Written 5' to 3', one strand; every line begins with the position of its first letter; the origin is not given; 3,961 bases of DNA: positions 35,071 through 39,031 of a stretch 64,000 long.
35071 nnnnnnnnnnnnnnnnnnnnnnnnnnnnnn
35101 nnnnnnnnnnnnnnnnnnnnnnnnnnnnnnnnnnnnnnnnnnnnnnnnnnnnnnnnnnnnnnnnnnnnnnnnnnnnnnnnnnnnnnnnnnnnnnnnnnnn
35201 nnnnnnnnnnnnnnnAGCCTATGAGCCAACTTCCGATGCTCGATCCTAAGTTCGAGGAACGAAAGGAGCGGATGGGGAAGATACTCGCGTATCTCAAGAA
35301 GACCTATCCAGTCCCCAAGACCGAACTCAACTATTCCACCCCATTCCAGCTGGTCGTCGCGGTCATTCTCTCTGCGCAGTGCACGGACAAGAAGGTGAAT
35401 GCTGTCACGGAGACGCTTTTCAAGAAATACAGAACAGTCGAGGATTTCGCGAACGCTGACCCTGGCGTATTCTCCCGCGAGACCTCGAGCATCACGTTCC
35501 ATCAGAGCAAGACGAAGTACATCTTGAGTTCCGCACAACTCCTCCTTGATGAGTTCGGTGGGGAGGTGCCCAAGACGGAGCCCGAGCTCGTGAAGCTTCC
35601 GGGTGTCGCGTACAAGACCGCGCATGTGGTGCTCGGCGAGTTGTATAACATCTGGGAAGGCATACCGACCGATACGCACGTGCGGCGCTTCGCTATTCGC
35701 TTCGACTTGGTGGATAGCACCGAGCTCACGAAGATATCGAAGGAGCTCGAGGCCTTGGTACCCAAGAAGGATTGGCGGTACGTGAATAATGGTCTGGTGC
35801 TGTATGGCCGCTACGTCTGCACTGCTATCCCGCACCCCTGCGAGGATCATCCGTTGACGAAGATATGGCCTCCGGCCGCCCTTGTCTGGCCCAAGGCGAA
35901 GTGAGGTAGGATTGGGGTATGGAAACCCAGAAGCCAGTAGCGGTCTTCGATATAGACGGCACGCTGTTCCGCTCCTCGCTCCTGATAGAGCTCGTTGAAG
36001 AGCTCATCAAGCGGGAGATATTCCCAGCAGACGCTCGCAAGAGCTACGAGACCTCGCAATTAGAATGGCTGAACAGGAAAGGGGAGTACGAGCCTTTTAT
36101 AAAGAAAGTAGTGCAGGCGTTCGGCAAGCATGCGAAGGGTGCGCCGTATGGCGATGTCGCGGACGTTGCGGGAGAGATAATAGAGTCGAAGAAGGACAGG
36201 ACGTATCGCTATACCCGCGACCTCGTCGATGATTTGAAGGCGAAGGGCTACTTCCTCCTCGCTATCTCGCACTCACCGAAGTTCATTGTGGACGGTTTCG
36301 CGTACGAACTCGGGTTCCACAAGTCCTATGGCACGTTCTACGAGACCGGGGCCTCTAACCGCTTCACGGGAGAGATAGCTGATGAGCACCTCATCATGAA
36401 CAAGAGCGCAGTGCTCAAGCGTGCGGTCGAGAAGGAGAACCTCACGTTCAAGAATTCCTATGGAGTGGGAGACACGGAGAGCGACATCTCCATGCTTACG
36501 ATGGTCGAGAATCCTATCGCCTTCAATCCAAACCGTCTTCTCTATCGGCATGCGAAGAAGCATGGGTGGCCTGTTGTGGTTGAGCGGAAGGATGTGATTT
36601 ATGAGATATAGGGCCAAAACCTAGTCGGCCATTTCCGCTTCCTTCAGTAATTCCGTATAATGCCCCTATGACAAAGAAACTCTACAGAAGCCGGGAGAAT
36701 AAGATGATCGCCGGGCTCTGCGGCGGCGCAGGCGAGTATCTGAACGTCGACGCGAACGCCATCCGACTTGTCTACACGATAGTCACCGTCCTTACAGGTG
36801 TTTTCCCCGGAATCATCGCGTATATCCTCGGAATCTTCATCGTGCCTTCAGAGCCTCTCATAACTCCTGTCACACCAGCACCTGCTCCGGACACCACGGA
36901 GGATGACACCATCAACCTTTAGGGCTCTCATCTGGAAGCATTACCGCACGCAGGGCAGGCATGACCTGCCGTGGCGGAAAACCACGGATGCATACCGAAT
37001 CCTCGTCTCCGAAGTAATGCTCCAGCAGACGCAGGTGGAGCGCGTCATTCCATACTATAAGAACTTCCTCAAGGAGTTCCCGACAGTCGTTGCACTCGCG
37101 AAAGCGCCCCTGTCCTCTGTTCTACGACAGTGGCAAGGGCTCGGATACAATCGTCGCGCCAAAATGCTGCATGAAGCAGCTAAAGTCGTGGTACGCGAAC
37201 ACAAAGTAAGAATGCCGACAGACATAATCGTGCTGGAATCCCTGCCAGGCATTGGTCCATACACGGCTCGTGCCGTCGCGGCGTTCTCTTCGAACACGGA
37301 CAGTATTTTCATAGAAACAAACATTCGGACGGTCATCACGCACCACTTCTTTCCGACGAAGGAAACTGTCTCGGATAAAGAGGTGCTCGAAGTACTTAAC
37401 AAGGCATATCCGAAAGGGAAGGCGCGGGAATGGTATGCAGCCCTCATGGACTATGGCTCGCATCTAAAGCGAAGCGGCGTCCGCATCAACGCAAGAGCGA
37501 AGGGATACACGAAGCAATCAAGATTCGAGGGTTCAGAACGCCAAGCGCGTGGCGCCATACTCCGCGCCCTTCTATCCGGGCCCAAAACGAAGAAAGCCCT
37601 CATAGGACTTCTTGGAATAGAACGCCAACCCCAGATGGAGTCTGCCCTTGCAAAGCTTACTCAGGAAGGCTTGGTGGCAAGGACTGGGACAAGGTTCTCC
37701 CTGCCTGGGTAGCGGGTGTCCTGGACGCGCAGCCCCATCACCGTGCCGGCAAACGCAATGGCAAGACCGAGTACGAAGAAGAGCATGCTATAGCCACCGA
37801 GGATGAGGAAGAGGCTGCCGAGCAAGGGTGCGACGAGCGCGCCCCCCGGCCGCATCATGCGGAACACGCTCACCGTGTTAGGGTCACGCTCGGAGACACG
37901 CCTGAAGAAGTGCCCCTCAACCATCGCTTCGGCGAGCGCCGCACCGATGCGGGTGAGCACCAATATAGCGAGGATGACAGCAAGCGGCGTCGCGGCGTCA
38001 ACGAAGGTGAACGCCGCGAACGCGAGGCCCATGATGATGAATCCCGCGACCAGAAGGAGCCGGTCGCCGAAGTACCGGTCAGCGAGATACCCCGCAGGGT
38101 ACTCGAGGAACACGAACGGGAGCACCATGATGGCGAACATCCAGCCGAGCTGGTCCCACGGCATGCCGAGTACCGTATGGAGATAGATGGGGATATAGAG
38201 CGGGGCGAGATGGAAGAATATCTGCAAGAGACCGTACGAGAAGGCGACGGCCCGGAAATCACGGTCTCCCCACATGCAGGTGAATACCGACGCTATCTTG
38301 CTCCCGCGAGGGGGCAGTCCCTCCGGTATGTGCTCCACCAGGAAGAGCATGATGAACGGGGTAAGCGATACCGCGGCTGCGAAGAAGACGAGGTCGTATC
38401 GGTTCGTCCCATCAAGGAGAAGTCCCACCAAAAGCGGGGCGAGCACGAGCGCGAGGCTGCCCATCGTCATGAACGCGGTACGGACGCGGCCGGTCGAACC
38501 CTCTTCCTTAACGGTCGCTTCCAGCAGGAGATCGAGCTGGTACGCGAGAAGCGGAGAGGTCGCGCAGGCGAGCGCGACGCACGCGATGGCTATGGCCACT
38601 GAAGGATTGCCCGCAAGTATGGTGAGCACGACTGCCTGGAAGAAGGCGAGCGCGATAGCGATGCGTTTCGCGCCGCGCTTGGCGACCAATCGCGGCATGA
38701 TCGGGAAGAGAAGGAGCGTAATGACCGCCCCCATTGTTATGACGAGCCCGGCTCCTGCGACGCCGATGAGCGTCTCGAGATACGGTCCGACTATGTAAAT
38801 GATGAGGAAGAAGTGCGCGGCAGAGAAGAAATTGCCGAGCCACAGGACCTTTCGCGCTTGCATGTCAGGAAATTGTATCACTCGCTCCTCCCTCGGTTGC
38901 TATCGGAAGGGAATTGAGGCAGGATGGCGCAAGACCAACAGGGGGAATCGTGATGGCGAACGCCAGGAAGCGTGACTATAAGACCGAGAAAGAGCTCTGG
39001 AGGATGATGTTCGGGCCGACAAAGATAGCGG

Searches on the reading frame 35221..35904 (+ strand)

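Call 55: search_protein_families(library=pfam, proteins=[window:35221-35904:+], max_evalue=0.001)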
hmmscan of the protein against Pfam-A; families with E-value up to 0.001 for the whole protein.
window:35221-35904:+ (227 aa): 2 families
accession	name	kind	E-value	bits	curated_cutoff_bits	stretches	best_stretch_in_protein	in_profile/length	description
PF00730.31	HhH-GPD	-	8.4e-18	65.1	26.2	1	46-181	1-107/108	HhH-GPD superfamily base excision DNA repair protein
PF00633.29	HHH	-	0.0006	20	24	0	112-138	2-28/30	Helix-hairpin-helix motif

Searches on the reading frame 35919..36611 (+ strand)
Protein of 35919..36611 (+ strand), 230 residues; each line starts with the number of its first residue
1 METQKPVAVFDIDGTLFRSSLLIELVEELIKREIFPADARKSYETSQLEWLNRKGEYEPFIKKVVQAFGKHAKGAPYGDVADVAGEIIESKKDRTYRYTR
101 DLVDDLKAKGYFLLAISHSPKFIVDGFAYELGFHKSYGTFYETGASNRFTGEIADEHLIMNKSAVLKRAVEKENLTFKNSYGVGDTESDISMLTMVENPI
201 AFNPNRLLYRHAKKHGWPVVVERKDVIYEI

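Call 55: search_protein_families(library=pfam, proteins=[window:35919-36611:+], max_evalue=0.001)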
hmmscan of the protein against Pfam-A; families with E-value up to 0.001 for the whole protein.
window:35919-36611:+ (230 aa): 3 families
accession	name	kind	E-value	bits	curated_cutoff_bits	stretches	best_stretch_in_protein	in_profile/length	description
PF12710.13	HAD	-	2.5e-18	67.6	27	1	8-193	1-188/189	haloacid dehalogenase-like hydrolase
PF00702.32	Hydrolase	-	2.9e-11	44.5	26.4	1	7-193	3-187/191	haloacid dehalogenase-like hydrolase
PF08282.18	Hydrolase_3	-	4.1e-05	23.9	20.9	0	160-201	186-227/255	haloacid dehalogenase-like hydrolase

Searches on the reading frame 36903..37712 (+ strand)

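Call 55: search_protein_families(library=pfam, proteins=[window:36903-37712:+], max_evalue=0.001)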
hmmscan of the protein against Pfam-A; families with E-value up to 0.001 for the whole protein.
window:36903-37712:+ (269 aa): 2 families
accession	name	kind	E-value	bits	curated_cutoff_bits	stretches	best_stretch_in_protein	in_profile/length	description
PF00730.31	HhH-GPD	-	9.8e-17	61.7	26.2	1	35-169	1-106/108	HhH-GPD superfamily base excision DNA repair protein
PF00633.29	HHH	-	2.3e-05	24.5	24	1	111-128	13-30/30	Helix-hairpin-helix motif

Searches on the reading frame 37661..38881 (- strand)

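Call 55: search_protein_families(library=pfam, proteins=[window:37661-38881:-], max_evalue=0.001)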
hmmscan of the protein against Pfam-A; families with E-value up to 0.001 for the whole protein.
window:37661-38881:- (406 aa): 1 family
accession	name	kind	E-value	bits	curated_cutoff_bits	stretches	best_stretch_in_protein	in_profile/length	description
PF07690.21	MFS_1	-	1.9e-23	83.4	33.4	2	213-390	2-177/347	Major Facilitator Superfamily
